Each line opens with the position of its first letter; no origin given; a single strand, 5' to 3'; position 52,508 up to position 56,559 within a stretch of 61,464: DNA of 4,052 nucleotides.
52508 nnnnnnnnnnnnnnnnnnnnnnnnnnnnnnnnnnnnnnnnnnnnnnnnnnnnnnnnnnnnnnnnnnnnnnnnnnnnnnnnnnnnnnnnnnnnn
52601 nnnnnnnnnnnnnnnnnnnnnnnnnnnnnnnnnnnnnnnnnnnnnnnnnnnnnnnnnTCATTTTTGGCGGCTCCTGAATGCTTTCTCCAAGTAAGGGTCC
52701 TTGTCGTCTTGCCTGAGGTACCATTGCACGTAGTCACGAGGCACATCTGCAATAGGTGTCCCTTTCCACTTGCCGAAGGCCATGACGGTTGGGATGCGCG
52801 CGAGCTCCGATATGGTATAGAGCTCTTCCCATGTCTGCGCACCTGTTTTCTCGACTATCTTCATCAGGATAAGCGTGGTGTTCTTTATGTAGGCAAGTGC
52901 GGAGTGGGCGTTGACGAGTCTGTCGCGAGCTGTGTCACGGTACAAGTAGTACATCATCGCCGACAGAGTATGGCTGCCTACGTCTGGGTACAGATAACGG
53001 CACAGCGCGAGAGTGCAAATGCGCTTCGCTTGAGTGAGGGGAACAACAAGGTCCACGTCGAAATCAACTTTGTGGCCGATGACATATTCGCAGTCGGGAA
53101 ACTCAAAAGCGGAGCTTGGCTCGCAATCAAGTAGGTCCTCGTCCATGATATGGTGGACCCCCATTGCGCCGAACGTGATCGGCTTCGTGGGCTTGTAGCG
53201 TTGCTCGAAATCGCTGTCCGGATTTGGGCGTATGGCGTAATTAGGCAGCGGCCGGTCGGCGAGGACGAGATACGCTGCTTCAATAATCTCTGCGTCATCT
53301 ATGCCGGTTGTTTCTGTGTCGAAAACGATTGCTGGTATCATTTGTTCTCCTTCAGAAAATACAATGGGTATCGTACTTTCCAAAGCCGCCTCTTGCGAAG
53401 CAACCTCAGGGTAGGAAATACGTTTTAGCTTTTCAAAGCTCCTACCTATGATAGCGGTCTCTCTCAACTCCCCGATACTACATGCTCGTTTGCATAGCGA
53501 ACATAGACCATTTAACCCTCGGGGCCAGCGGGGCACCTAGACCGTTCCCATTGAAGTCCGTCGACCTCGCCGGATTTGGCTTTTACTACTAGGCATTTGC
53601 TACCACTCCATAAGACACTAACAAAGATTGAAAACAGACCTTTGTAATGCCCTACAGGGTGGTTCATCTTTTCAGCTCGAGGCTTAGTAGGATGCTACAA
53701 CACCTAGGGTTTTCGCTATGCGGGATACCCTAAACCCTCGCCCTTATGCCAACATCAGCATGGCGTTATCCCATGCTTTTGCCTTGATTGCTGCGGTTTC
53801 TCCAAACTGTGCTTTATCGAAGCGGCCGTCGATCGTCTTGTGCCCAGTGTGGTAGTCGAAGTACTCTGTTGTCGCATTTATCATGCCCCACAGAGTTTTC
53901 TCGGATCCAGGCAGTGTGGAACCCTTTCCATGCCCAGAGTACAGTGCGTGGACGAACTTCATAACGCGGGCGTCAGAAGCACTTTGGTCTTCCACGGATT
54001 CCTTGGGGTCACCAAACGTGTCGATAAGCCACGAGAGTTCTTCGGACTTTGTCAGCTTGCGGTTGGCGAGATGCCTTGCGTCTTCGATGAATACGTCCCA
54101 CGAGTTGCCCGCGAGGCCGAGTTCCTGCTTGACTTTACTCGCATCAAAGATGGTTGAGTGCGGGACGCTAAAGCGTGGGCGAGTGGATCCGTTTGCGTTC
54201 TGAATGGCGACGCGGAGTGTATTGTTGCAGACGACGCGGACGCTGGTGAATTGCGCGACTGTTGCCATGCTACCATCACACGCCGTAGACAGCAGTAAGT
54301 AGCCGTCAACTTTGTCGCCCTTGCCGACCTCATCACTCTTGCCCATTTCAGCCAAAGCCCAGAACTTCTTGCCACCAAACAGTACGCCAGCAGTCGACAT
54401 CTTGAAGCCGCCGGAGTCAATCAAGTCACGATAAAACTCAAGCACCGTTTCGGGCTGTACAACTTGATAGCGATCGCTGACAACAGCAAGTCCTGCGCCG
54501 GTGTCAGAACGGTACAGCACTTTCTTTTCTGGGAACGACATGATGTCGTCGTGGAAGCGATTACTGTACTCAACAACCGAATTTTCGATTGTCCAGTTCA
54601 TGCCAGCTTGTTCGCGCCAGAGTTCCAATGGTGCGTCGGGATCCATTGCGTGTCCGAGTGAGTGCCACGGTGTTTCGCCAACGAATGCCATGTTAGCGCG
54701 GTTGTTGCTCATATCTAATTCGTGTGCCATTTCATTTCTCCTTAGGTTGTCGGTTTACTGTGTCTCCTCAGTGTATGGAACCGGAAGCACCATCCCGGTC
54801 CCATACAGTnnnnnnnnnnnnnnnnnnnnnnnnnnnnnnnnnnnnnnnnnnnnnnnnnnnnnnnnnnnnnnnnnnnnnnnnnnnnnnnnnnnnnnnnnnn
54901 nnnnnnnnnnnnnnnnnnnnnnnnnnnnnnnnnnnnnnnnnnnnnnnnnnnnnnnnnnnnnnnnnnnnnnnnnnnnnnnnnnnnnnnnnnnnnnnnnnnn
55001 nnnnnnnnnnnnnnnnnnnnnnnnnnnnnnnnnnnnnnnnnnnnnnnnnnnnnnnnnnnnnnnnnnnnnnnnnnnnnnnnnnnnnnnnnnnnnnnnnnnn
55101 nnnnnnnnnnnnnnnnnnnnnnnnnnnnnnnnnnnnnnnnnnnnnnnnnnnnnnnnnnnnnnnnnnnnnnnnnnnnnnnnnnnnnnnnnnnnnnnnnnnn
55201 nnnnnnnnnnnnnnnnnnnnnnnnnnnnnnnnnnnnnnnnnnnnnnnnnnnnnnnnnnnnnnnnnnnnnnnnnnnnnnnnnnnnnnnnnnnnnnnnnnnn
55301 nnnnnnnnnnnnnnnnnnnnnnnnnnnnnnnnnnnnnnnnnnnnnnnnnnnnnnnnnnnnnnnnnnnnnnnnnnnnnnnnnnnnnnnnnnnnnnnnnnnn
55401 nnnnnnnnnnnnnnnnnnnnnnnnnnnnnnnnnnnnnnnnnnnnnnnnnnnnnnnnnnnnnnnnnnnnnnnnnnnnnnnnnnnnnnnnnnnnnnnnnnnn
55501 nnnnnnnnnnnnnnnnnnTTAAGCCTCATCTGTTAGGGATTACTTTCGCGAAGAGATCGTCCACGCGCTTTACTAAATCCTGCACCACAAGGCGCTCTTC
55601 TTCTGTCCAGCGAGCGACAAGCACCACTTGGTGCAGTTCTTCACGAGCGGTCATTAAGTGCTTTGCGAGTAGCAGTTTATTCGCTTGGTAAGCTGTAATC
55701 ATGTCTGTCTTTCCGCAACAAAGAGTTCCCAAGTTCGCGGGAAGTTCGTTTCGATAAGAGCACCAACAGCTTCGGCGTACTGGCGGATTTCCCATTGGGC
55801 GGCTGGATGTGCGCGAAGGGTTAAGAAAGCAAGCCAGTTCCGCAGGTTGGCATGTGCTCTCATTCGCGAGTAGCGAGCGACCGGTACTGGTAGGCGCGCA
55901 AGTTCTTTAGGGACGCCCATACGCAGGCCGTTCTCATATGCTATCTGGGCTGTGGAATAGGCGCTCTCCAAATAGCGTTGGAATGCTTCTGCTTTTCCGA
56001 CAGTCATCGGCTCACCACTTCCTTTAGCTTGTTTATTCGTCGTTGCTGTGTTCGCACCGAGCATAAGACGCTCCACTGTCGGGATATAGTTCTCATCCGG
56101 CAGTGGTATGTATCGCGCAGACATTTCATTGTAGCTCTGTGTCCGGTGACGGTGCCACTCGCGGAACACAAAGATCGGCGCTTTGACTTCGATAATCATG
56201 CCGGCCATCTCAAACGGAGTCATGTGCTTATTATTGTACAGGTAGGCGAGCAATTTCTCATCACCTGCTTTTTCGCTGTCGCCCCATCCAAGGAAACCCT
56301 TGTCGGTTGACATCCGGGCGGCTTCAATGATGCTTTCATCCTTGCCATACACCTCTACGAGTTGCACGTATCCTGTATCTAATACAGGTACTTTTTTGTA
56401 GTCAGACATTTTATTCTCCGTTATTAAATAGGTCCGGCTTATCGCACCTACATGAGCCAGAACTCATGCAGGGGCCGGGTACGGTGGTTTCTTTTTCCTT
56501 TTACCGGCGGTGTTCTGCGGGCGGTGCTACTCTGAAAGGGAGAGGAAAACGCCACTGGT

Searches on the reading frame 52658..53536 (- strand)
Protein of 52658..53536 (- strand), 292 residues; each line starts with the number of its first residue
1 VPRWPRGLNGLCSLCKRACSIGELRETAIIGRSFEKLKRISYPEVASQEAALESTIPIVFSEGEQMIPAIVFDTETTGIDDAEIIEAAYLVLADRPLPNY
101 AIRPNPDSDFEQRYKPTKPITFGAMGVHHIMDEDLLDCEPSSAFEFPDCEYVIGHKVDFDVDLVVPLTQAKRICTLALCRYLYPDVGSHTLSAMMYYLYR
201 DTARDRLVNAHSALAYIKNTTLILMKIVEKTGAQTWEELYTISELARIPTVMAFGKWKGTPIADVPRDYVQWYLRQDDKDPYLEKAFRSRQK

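Call 40: search_protein_families(library=pfam, proteins=[window:52658-53536:-], max_evalue=0.001)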
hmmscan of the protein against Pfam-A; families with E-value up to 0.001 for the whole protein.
window:52658-53536:- (292 aa): 2 families
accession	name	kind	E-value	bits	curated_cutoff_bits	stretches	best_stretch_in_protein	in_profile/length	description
PF00929.31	RNase_T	-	3.7e-07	31.3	24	1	70-215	1-155/164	Exonuclease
PF12843.12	QSregVF_b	-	3.3e-06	27.3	22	1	249-276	10-37/66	Putative quorum-sensing-regulated virulence factor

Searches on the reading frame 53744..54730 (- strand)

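Call 40: search_protein_families(library=pfam, proteins=[window:53744-54730:-], max_evalue=0.001)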
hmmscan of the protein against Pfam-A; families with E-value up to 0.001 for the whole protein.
window:53744-54730:- (328 aa): 1 family
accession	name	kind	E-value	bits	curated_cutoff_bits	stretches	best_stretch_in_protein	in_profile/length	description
PF06067.16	DUF932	-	3.4e-56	191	23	1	81-301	2-216/227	Domain of unknown function (DUF932)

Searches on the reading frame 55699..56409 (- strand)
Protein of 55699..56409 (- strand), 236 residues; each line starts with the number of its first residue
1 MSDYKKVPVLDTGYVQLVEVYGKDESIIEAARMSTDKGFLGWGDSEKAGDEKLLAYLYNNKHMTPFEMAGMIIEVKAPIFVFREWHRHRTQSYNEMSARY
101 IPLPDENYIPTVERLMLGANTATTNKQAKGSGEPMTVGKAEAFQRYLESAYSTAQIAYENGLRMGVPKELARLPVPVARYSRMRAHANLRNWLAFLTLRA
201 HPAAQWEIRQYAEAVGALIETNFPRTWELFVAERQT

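Call 40: search_protein_families(library=pfam, proteins=[window:55699-56409:-], max_evalue=0.001)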
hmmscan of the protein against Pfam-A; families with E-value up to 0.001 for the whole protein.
window:55699-56409:- (236 aa): 1 family
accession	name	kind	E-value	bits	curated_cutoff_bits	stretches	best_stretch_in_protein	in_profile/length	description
PF02511.20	Thy1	-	3.3e-40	138.4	24.8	1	17-224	2-190/191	Thymidylate synthase complementing protein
